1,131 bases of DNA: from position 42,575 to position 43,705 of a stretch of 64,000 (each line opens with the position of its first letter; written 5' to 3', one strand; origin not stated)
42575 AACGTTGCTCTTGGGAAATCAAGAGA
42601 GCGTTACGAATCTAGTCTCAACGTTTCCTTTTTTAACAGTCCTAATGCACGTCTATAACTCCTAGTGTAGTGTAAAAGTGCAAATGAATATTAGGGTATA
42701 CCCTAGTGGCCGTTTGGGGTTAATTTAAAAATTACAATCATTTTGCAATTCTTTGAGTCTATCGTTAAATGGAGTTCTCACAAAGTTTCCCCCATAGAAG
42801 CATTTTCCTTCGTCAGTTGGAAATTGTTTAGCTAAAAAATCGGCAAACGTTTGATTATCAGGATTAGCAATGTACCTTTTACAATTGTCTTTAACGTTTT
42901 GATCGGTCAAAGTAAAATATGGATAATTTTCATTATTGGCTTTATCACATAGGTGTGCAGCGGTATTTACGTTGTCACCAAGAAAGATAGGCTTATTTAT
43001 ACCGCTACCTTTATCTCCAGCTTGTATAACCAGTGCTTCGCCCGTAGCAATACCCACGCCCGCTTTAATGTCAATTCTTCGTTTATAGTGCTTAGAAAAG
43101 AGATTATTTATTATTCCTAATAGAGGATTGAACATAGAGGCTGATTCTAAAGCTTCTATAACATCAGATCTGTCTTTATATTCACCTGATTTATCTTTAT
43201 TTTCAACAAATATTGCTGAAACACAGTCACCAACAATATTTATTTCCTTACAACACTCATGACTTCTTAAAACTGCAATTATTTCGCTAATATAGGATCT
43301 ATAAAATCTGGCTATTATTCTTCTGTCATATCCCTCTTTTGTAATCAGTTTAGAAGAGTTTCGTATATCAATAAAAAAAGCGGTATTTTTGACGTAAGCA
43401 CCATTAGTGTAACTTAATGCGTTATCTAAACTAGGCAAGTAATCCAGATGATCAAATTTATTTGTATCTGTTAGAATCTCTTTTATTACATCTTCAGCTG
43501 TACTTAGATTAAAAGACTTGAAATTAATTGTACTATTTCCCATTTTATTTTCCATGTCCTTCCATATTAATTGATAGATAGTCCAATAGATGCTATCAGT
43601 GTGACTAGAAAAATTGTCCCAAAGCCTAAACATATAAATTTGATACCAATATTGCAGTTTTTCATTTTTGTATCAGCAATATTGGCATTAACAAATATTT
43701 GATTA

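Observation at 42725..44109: Pycsar-like two-gene cassette: class III nucleotidyl cyclase plus small multi-TM protein without a cNMP-binding domain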

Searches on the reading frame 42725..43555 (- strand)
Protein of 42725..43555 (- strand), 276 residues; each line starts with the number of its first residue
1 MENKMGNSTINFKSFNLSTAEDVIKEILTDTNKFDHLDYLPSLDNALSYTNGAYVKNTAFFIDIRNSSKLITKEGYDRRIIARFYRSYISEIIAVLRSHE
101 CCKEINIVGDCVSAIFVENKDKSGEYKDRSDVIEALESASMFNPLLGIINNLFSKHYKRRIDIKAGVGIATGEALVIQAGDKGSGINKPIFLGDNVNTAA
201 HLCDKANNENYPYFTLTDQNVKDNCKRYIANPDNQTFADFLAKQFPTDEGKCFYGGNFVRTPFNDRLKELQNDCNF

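Call 3: search_protein_families(library=pfam, proteins=[window:42725-43555:-], max_evalue=1)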
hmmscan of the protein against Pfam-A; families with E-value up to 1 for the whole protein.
window:42725-43555:- (276 aa): 0 families

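Call 4: search_protein_families(library=padloc, proteins=[window:42725-43555:-], max_evalue=1)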
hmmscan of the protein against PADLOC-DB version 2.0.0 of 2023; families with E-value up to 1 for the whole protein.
window:42725-43555:- (276 aa): 10 families
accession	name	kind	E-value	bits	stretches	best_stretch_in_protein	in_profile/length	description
PDLC02368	PycC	-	6.7e-70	233.3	1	13-269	2-232/234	-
PDLC02367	PycC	-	7.6e-19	66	1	21-211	8-181/226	-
PDLC02369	PycC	-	7.1e-16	56.5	1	57-210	46-180/248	-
PDLC00766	PycC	-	5.6e-12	43.6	1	24-211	11-184/232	Pycsar cyclase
PDLC02366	PycC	-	1.2e-10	39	1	14-207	2-187/486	-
PDLC00763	PycC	-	2.7e-10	38.1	1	37-223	31-214/268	Pycsar cyclase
PDLC00762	PycC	-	1.6e-09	35.2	1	14-205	4-191/508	Pycsar cyclase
PDLC00765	PycC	-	1.1e-08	32.7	1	45-237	246-428/477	Pycsar cyclase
PDLC02370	PycC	-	7.1e-07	26.9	1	54-170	79-188/340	-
PDLC00764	PycC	-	0.0032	14.4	1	57-172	95-203/449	Pycsar cyclase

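Call 5: search_protein_families(library=ncbifam, proteins=[window:42725-43555:-], max_evalue=1)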
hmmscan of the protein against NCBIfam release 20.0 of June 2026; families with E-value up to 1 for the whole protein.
window:42725-43555:- (276 aa): 1 family
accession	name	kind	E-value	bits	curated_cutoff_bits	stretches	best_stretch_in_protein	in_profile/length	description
NF006137.0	PRK08286.1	equivalog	0.027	14.2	294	1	15-92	31-106/214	cobalt-precorrin-8 methylmutase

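Call 6: search_solved_structures(query=window:42725-43555:-, max_evalue=10, show_alignments=3)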
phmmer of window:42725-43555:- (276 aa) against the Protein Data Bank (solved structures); distinct sequences matched with E-value up to 10: 1.
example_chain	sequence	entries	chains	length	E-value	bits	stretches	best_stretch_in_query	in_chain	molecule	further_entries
6yii_A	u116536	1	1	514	0.00036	23.4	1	163-208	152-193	Transcriptional regulator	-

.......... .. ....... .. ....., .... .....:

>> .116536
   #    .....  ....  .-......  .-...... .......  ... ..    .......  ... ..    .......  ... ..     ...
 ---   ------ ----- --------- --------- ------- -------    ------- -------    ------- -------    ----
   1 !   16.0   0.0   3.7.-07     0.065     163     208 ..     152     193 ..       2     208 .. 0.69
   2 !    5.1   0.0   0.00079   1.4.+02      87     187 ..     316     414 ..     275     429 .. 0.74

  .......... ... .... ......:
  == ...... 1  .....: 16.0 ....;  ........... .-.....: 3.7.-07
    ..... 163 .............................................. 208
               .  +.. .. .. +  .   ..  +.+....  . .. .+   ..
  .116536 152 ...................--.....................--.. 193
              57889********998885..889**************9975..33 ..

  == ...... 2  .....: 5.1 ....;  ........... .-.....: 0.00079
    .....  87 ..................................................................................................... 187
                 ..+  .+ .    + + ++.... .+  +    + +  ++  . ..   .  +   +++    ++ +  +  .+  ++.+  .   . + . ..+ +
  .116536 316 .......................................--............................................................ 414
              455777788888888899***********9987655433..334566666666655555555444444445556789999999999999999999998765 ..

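Call 20: find_homologous_proteins(query=window:42725-43555:-, max_evalue=0.001)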
Query window:42725-43555:- (276 aa): 69 proteins with E <= 0.001 among 468 candidates.
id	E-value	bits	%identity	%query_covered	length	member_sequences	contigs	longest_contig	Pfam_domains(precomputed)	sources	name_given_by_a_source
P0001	9.4e-175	598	96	100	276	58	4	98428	-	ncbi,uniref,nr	ncbi:mononucleotidyl cyclase [Lactobacillus reuteri]|uniref:adenylate/guanylate cyclase domain-conta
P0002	2.0e-151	521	86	98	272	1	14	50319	-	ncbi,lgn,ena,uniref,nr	ncbi:adenylate/guanylate cyclase domain-containing protein [Lactiplantibacillus plantarum]|uniref:ad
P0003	1.0e-83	299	59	95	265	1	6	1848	PF00211.26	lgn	-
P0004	3.0e-78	281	53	96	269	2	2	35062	PF00211.26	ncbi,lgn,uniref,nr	ncbi:adenylate/guanylate cyclase domain-containing protein [Liquorilactobacillus mali]|uniref:Mononu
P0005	1.0e-77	279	52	96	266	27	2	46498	-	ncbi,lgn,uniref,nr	ncbi:adenylate/guanylate cyclase domain-containing protein [Lactiplantibacillus pentosus]|uniref:ade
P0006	2.0e-73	265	51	95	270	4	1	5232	-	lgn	-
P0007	2.3e-73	265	49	95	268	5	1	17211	PF00211.26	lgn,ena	-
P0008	2.9e-72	262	51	94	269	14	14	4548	PF00211.26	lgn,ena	-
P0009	1.2e-71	260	50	95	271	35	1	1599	PF00211.26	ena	-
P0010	1.5e-64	236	46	93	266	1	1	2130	PF00211.26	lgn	-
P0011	4.5e-60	222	48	93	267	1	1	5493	-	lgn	-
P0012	4.7e-51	192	42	96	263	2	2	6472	PF00211.26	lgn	-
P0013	7.0e-47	178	40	96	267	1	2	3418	PF00211.26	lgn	-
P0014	6.2e-40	156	38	96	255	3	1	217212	PF00211.26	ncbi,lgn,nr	ncbi:family 3 adenylate cyclase [Mycobacteroides abscessus subsp. abscessus]|nr:family 3 adenylate c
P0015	3.5e-39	153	38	95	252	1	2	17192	PF00211.26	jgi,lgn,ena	-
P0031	1.9e-34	138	41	72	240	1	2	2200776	PF00211.26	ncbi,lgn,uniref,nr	ncbi:adenylate/guanylate cyclase domain-containing protein [Paraclostridium sordellii]|uniref:adenyl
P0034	3.5e-34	137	36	94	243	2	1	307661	PF00211.26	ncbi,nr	ncbi:adenylate/guanylate cyclase domain-containing protein [Paenibacillus sp. SZ31]|nr:adenylate/gua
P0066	1.7e-23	102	37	72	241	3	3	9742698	-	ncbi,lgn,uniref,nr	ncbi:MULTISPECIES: adenylate/guanylate cyclase domain-containing protein [Catenuloplanes]|uniref:Cla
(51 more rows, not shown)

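Call 23: search_solved_structures(query=A1, max_evalue=0.01, show_alignments=4)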
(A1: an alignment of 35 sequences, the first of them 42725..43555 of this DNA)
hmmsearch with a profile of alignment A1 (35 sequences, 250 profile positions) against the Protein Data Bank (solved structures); distinct sequences matched with E-value up to 0.01: 16.
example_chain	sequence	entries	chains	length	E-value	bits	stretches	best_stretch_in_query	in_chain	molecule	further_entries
8jsz_A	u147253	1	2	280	2.4e-13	53.2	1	50-206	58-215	uridylate cyclase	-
7r65_A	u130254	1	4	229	1e-10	44.6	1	49-205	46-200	Adenylate/guanylate cyclase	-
6yii_A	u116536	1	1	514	1.3e-10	44.2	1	107-205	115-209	Transcriptional regulator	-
3r5g_A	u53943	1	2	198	2.4e-09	40.1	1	49-209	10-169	CyaB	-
5x4t_A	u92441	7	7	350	1.7e-08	37.3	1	47-207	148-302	Photoactivated adenylyl cyclase | Family 3 adenylate cyclase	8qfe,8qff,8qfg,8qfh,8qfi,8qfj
9f1z_A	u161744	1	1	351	1.7e-08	37.3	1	47-207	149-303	Family 3 adenylate cyclase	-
5x4u_A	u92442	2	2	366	1.9e-08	37.1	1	47-207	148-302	Photoactivated adenylyl cyclase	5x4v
4yus_A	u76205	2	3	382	2.1e-08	37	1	47-207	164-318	Family 3 adenylate cyclase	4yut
9f1w_A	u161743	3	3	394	2.2e-08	36.9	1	47-207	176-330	Family 3 adenylate cyclase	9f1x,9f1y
5mbg_A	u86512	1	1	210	7e-08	35.3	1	47-244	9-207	Beta subunit of photoactivated adenylyl cyclase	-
5m27_A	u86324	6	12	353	2.8e-07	33.3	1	47-244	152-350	Beta subunit of photoactivated adenylyl cyclase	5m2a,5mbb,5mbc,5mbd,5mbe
5mbk_A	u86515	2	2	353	2.8e-07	33.3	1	47-244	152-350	Beta subunit of photoactivated adenylyl cyclase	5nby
5mbj_A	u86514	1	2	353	2.8e-07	33.3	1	47-244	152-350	Beta subunit of photoactivated adenylyl cyclase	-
5mbh_A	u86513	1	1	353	3.1e-07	33.1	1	47-244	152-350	Beta subunit of photoactivated adenylyl cyclase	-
8jsf_A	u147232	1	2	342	2.3e-05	27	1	13-153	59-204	cytidylate cyclase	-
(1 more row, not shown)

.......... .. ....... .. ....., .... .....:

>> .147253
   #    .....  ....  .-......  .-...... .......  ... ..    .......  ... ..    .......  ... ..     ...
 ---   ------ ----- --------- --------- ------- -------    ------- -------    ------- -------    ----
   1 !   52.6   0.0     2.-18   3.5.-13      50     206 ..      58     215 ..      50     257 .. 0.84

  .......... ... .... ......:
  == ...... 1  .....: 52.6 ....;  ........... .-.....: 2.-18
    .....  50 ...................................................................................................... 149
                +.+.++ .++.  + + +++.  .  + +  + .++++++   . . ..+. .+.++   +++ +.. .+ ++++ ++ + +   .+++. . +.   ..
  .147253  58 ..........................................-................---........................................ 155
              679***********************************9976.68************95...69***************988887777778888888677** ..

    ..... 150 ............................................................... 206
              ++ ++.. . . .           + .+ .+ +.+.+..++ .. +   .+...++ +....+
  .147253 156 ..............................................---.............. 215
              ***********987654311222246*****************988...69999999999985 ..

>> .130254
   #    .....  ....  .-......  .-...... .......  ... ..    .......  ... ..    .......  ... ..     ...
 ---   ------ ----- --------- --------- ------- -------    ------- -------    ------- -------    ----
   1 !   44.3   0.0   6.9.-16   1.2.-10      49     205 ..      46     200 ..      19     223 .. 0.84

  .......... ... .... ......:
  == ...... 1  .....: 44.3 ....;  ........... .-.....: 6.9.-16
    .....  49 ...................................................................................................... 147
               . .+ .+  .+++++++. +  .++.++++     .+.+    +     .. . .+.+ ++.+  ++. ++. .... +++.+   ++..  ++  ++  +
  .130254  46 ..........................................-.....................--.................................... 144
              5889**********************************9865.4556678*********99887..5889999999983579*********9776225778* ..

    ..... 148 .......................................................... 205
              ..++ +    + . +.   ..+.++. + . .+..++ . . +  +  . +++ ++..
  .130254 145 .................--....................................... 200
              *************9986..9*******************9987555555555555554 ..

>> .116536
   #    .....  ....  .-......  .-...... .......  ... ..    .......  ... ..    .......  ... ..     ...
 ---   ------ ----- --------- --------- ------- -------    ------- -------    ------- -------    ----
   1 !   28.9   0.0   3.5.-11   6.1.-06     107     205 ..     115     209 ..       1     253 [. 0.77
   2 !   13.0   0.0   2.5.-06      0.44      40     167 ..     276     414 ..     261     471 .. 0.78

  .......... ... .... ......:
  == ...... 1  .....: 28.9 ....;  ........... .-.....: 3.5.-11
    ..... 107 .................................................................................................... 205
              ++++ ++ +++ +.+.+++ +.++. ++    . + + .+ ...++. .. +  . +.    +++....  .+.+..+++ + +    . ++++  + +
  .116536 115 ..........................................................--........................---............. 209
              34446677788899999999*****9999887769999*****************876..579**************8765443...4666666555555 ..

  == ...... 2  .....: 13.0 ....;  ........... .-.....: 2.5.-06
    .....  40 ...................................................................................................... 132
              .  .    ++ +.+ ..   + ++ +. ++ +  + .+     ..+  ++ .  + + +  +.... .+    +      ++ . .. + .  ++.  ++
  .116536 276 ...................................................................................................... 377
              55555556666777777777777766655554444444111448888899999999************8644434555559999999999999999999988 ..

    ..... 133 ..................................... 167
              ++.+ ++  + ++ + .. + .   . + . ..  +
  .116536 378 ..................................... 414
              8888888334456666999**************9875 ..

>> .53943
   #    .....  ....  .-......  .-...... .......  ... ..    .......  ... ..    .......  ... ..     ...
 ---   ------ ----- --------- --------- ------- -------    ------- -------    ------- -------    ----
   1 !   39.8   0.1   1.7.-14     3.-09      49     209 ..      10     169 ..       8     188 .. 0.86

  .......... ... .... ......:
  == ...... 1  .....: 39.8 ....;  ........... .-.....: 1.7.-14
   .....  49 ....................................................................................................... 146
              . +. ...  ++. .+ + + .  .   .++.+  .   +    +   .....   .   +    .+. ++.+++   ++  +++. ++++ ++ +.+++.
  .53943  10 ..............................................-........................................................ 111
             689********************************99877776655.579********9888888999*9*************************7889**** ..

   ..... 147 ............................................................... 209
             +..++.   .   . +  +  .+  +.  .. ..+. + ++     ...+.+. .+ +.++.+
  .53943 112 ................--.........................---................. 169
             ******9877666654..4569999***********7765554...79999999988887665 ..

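Call 44: predict_structure(alignment_id=A1)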
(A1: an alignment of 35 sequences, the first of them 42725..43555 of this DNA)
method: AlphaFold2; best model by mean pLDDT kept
length: 276 residues; sequences in the alignment: 35
mean_pLDDT: 89.6   pTM: 0.88
mean pLDDT of the five models: 89.6, 89.0, 88.5, 87.7, 87.4
residues with pLDDT >= 90: 186; 70-90: 75; 50-70: 8; < 50: 7
segments of 3 or more residues with pLDDT < 50: 1-7
pLDDT, mean of each block of 10 residues (from residue 1): 50 89 89 86 76 95 85 86 93 97 94 97 98 98 93 91 93 92 81 96 88 89 98 96 91 93 95 72
secondary structure, 60 per line:
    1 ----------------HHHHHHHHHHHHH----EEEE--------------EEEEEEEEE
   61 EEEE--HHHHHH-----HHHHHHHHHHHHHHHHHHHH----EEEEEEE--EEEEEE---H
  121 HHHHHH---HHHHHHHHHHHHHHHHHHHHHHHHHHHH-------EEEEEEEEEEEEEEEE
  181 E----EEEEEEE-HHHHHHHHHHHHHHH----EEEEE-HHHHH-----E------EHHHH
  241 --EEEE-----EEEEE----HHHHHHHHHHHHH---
elements in order: H17-29 E34-37 E52-64 H67-72 H78-97 E102-108 E111-116 H120-126 H130-157 E165-181 E186-192 H194-208 E213-217 H219-223 H237-240 E243-246 E252-256 H261-273

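Call 48: fold_search(model_id=the predicted structure, library=pdb)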
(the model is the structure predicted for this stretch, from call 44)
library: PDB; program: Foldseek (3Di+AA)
matches with E <= 10: 829; with E <= 0.001: 164
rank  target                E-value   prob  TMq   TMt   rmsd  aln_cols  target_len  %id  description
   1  8jsz_A                1.3e-14  1.00  0.67  0.71   7.2       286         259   17  Crystal structure of a uridylate cyclase from Anabaena sp. (released 2024-07-03)
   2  7r65_A                7.5e-14  1.00  0.68  0.81   3.5       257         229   18  Crystal structure of a bacterial cyclic UMP synthase from Burkholderia cepacia LK29 (released 2021-10-13)
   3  1wc0_A                1.1e-11  1.00  0.56  0.76   3.6       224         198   16  Soluble adenylyl cyclase CyaC from S. platensis in complex with alpha, beta-methylene-ATP (released 2004-12-20)
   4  1wc3_B                1.5e-11  1.00  0.53  0.73   4.4       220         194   16  Soluble adenylyl cyclase CyaC from S. platensis in complex with alpha, beta-methylene-ATP and Strontium (released 2004-12-20)
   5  1wc4_A                2.0e-11  1.00  0.53  0.72   4.6       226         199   16  Soluble adenylyl cyclase CyaC from S. platensis in complex with alpha, beta-methylene-ATP and Europium (released 2004-12-20)
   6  1wc4_B                2.4e-11  1.00  0.56  0.78   4.2       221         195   17  Soluble adenylyl cyclase CyaC from S. platensis in complex with alpha, beta-methylene-ATP and Europium (released 2004-12-20)
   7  1wc1_B                2.6e-11  1.00  0.58  0.81   4.1       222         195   16  Soluble adenylyl cyclase CyaC from S. platensis in complex with Rp- ATPalphaS (released 2004-12-20)
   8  1wc0_B                3.1e-11  1.00  0.53  0.73   4.4       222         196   16  Soluble adenylyl cyclase CyaC from S. platensis in complex with alpha, beta-methylene-ATP (released 2004-12-20)
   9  1wc1_C                3.7e-11  1.00  0.57  0.80   4.2       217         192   16  Soluble adenylyl cyclase CyaC from S. platensis in complex with Rp- ATPalphaS (released 2004-12-20)
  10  1wc1_A                5.6e-11  1.00  0.59  0.81   4.0       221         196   16  Soluble adenylyl cyclase CyaC from S. platensis in complex with Rp- ATPalphaS (released 2004-12-20)
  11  2w01_C                6.4e-11  1.00  0.56  0.76   4.5       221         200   14  Crystal structure of the guanylyl cyclase Cya2 (released 2008-09-30)
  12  3r5g_A                6.8e-11  1.00  0.58  0.80   2.9       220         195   16  Crystal structure of the adenylyl cyclase CyaB from P. aeruginosa (released 2012-01-11)
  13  1wc5_A                9.2e-11  1.00  0.57  0.80   4.0       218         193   17  Soluble adenylyl cyclase CyaC from S. platensis in complex with alpha, beta-methylene-ATP in presence of bicarbonate (released 2004-12-20)
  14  2w01_A                9.7e-11  1.00  0.53  0.71   4.3       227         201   14  Crystal structure of the guanylyl cyclase Cya2 (released 2008-09-30)
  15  3r5g_B                1.0e-10  1.00  0.58  0.81   3.3       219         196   16  Crystal structure of the adenylyl cyclase CyaB from P. aeruginosa (released 2012-01-11)
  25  6yii                  3.9e-10  1.00  0.62  0.38   5.7       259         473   16  Crystal structure of a Class III adenylyl cyclase-like ATP-binding protein from Pseudomonas aeruginosa (released 2020-06-17)
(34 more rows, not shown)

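Call 51: find_encoding_contigs(protein=P0031, flank=4000, max_places=2)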
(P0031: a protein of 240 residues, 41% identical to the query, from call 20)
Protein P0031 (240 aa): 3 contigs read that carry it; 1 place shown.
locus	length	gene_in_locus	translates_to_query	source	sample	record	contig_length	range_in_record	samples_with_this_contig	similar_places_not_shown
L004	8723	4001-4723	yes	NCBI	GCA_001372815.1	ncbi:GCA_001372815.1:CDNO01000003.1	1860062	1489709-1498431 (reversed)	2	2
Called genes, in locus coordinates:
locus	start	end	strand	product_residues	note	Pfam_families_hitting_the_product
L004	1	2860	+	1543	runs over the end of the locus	PF24161:CCDC39, PF19220:Rod_CreS (weak), PF10145:PhageMin_Tail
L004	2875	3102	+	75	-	PF10960:Holin_BhlA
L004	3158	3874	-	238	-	-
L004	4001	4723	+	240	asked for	PF00211:Guanylate_cyc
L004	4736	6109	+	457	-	PF00211:Guanylate_cyc (weak)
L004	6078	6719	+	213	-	PF18967:PycTM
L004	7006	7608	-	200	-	-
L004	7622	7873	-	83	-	-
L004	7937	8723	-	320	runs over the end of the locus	PF13730:HTH_36 (weak)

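Call 52: find_encoding_contigs(protein=P0014, flank=4000, max_places=2)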
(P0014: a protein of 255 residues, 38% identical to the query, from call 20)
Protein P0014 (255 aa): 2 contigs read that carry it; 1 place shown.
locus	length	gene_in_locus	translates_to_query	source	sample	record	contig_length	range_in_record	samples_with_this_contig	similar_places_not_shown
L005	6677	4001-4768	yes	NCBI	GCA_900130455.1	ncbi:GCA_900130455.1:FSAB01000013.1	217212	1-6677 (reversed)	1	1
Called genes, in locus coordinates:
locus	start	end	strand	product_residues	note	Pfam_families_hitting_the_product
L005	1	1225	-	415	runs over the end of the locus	PF00589:Phage_integrase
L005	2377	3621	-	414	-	-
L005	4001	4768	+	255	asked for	PF00211:Guanylate_cyc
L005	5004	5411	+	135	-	-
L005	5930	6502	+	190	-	PF18967:PycTM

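Call 53: find_encoding_contigs(protein=P0004, flank=4000, max_places=2)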
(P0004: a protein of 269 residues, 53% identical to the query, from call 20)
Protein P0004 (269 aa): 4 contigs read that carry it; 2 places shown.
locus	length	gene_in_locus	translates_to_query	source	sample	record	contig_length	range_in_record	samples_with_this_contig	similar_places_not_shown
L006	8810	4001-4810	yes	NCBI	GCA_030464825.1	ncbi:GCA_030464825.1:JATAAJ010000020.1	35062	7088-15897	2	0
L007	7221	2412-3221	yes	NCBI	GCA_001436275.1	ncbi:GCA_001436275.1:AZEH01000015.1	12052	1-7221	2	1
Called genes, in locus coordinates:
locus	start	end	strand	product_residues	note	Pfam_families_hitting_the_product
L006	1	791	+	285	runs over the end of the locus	PF00106:adh_short, PF08659:KR, PF13561:adh_short_C2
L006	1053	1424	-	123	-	-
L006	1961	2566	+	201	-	PF00239:Resolvase, PF02796:HTH_7 (weak)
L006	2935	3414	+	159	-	-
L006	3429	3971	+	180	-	PF18967:PycTM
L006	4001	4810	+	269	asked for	PF00211:Guanylate_cyc (weak)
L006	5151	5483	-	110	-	PF02452:PemK_toxin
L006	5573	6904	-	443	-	PF01494:FAD_binding_3 (faint), PF03486:HI0933_like (faint), PF07992:Pyr_redox_2, PF13738:Pyr_redox_3, PF00070:Pyr_redox, PF02852:Pyr_redox_dim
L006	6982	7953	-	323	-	PF00005:ABC_tran, PF13304:AAA_21 (weak)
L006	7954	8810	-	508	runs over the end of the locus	PF00528:BPD_transp_1, PF04069:OpuAC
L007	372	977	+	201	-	PF00239:Resolvase, PF02796:HTH_7 (weak)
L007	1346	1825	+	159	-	-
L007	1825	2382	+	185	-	PF18967:PycTM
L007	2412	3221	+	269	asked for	PF00211:Guanylate_cyc (weak)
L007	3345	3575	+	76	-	PF13683:rve_3 (weak), PF13333:rve_2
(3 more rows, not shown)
